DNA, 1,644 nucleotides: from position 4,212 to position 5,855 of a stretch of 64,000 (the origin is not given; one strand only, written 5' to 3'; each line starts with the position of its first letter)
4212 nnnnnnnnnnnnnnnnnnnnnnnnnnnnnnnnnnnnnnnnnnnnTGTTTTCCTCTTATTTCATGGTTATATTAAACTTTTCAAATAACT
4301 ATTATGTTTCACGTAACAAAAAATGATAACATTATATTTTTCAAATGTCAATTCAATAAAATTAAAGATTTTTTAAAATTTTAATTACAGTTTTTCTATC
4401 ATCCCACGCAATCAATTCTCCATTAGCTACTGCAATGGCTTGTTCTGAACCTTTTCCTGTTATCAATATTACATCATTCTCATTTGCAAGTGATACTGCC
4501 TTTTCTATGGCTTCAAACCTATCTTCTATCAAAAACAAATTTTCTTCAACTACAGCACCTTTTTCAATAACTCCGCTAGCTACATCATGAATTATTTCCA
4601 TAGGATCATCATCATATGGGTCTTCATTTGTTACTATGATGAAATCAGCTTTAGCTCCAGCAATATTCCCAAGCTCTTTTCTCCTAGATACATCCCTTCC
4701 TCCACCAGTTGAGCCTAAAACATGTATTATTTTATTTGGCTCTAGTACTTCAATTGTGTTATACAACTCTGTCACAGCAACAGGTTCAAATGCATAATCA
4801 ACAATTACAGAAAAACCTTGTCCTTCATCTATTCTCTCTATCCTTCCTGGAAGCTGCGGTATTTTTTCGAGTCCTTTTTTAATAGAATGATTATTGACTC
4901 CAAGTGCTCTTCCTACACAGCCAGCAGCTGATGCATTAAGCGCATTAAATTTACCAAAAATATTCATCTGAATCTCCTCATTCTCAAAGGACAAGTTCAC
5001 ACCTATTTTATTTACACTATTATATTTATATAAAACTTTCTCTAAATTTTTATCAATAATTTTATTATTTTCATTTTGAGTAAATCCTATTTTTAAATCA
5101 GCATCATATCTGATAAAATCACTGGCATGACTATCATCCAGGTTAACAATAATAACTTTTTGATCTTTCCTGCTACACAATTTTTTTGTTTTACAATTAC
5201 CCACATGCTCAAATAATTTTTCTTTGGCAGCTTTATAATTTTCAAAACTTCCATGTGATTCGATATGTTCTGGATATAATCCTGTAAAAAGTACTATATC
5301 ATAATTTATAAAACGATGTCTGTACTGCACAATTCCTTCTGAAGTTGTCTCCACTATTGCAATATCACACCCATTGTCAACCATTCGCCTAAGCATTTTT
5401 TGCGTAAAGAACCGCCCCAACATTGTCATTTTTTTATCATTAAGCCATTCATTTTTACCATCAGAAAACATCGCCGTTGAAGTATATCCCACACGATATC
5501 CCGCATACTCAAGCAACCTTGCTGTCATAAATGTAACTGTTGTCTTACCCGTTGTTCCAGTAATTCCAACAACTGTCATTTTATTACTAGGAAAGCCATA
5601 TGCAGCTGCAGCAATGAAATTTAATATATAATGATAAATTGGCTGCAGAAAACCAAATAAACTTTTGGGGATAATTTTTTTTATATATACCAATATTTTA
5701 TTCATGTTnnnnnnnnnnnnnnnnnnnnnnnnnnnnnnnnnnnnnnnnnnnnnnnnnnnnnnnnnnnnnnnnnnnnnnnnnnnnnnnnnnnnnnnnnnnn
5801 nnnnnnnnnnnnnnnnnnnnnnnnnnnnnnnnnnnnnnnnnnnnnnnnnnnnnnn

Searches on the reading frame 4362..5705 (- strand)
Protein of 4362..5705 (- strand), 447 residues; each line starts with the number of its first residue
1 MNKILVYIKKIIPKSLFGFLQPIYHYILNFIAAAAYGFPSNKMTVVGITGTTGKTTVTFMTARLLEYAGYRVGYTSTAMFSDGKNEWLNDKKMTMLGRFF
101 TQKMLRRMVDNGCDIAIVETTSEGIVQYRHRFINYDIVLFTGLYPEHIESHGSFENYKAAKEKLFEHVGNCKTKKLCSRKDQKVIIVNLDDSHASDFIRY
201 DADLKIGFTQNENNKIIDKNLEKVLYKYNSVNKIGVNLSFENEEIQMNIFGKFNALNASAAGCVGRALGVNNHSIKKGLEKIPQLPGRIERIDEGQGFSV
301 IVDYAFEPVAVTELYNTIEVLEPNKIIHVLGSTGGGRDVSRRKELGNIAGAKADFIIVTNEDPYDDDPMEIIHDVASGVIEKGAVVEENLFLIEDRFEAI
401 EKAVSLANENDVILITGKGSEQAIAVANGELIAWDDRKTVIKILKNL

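Call 88: search_protein_families(library=pfam, proteins=[window:4362-5705:-], max_evalue=0.00001)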
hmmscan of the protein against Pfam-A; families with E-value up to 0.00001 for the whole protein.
window:4362-5705:- (447 aa): 2 families
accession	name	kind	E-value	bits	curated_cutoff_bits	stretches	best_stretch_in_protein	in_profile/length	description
PF08245.18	Mur_ligase_M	-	4.2e-34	118.7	24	1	48-264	1-199/200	Mur ligase middle domain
PF02875.26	Mur_ligase_C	-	8.7e-22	78.7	28.4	1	287-419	1-127/127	Mur ligase, glutamate ligase domain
